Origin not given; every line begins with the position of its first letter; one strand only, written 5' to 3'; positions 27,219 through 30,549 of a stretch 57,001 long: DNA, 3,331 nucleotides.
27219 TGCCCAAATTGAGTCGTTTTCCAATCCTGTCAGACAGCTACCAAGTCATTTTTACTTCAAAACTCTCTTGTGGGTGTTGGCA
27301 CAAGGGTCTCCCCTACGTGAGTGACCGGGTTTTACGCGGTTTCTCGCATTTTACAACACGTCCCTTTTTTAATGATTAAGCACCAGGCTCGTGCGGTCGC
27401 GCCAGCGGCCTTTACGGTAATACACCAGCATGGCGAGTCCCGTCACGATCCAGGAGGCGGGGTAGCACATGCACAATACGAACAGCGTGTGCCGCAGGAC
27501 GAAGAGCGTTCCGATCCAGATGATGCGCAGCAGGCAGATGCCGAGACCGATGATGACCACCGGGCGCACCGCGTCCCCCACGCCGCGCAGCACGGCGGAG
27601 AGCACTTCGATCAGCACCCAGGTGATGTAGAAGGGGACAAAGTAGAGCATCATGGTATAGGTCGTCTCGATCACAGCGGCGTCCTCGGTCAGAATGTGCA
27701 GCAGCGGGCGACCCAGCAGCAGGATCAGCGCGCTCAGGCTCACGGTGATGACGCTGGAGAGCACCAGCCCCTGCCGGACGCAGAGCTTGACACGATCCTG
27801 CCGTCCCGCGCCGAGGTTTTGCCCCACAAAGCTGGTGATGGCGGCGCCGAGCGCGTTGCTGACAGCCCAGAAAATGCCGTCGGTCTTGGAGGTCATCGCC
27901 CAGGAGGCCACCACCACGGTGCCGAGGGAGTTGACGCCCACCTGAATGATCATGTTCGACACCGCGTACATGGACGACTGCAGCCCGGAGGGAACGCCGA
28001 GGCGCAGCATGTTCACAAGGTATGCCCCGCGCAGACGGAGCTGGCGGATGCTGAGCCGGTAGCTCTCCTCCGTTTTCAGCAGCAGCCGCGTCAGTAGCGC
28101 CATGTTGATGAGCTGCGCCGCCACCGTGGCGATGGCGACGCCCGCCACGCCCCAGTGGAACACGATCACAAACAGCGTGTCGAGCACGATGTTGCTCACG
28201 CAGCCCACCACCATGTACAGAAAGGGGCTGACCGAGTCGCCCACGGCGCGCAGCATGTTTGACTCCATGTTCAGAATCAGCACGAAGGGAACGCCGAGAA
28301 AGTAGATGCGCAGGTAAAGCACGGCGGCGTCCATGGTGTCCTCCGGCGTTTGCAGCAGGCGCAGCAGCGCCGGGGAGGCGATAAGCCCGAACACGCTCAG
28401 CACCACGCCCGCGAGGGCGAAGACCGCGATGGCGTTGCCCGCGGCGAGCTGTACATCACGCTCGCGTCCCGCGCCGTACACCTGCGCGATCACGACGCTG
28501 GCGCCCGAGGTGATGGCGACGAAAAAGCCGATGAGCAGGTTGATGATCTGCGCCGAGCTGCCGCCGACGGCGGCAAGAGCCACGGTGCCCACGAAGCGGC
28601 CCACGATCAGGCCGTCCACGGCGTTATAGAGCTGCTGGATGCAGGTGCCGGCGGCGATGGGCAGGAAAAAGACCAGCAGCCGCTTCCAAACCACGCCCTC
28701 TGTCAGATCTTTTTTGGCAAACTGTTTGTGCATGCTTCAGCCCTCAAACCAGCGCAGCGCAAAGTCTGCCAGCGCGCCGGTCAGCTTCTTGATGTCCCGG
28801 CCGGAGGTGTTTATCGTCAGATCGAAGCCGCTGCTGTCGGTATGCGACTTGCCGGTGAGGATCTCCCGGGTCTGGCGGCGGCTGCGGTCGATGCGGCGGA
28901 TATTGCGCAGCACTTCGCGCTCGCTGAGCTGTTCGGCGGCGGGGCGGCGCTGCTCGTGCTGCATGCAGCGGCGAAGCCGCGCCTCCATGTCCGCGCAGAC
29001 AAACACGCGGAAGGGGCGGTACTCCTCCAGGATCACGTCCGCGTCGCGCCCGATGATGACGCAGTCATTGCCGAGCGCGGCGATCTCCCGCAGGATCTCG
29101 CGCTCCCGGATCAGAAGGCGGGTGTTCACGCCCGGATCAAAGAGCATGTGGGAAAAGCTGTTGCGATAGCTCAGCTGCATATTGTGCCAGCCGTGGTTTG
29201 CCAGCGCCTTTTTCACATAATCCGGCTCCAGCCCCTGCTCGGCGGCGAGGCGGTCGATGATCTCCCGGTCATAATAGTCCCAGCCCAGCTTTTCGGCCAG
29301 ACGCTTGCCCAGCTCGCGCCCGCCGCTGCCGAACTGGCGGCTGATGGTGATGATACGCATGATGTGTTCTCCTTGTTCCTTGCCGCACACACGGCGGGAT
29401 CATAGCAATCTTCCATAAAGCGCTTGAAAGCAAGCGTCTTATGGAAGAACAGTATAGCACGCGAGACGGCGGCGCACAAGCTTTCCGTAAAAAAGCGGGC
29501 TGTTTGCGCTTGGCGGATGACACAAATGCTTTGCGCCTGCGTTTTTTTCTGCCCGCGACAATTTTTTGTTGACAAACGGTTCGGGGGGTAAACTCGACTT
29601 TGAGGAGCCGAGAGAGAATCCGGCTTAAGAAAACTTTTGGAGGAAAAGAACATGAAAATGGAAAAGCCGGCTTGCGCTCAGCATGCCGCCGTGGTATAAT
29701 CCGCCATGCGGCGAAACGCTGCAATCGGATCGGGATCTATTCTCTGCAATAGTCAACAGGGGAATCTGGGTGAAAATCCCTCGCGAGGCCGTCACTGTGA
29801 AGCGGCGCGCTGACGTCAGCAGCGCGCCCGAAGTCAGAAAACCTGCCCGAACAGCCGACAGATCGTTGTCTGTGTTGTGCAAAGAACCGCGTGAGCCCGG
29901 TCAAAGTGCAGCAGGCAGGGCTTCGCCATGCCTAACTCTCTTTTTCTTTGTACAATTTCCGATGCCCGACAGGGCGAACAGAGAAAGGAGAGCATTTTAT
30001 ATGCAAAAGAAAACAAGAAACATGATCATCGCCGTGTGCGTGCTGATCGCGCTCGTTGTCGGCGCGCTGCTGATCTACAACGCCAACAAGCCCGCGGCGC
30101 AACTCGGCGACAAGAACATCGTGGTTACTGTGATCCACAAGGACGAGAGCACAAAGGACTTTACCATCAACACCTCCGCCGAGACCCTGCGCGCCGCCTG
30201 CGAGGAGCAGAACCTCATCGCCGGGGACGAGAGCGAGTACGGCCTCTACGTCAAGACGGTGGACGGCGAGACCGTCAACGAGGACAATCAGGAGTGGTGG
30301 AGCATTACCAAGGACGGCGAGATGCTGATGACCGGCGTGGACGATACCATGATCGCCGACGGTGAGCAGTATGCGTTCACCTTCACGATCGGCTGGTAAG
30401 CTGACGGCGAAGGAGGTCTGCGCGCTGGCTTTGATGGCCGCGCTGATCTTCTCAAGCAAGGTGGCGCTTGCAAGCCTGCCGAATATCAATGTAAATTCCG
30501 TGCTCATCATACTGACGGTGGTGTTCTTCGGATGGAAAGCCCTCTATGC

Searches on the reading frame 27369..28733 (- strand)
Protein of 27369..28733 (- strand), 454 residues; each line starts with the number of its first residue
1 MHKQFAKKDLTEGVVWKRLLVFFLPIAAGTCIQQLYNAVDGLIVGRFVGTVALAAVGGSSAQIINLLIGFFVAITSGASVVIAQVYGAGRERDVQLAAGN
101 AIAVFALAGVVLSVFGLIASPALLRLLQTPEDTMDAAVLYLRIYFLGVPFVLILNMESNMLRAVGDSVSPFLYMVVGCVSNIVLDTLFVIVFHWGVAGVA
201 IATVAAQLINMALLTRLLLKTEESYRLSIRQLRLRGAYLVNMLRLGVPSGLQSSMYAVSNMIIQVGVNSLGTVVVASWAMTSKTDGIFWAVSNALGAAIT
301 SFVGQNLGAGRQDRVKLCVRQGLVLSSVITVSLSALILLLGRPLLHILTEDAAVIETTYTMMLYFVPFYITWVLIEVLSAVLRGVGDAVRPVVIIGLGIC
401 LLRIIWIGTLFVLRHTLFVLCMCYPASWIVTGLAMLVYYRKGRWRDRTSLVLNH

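Call 12: search_protein_families(library=pfam, proteins=[window:27369-28733:-])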
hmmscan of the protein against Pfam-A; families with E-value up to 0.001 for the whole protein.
window:27369-28733:- (454 aa): 2 families
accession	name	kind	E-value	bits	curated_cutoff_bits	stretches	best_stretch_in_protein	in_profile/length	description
PF01554.23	MatE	-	3e-52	177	24.9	2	25-185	1-159/161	MatE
PF03023.19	MurJ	-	3.6e-13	49.4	27.4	1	17-251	197-432/451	Lipid II flippase MurJ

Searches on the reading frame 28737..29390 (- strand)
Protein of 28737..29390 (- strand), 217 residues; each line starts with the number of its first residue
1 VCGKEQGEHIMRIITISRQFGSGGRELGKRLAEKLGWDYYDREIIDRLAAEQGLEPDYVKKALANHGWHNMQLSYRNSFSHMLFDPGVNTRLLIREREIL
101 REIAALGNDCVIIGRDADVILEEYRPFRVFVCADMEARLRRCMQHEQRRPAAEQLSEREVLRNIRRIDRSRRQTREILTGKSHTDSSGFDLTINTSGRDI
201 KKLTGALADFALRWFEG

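Call 12: search_protein_families(library=pfam, proteins=[window:28737-29390:-])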
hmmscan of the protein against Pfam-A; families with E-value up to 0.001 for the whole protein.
window:28737-29390:- (217 aa): 2 families
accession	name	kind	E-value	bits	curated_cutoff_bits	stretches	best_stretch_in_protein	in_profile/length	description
PF13189.12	Cytidylate_kin2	-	7.1e-42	144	28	1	13-196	1-175/176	Cytidylate kinase-like family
PF02224.24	Cytidylate_kin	-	2.9e-05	24.3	26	0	99-172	105-175/211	Cytidylate kinase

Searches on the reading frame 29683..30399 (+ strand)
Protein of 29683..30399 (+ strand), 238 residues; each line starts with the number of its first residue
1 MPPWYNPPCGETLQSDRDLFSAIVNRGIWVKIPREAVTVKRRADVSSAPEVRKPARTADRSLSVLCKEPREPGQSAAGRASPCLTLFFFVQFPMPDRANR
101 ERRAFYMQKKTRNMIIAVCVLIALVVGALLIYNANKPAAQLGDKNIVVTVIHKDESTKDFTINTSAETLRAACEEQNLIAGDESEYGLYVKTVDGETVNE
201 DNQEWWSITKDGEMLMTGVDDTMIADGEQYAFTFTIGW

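Call 12: search_protein_families(library=pfam, proteins=[window:29683-30399:+])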
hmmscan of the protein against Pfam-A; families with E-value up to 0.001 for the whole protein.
window:29683-30399:+ (238 aa): 1 family
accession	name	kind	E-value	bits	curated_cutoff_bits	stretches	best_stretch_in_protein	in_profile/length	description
PF14478.12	DUF4430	-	3.5e-07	31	23.8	1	167-235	6-71/72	Domain of unknown function (DUF4430)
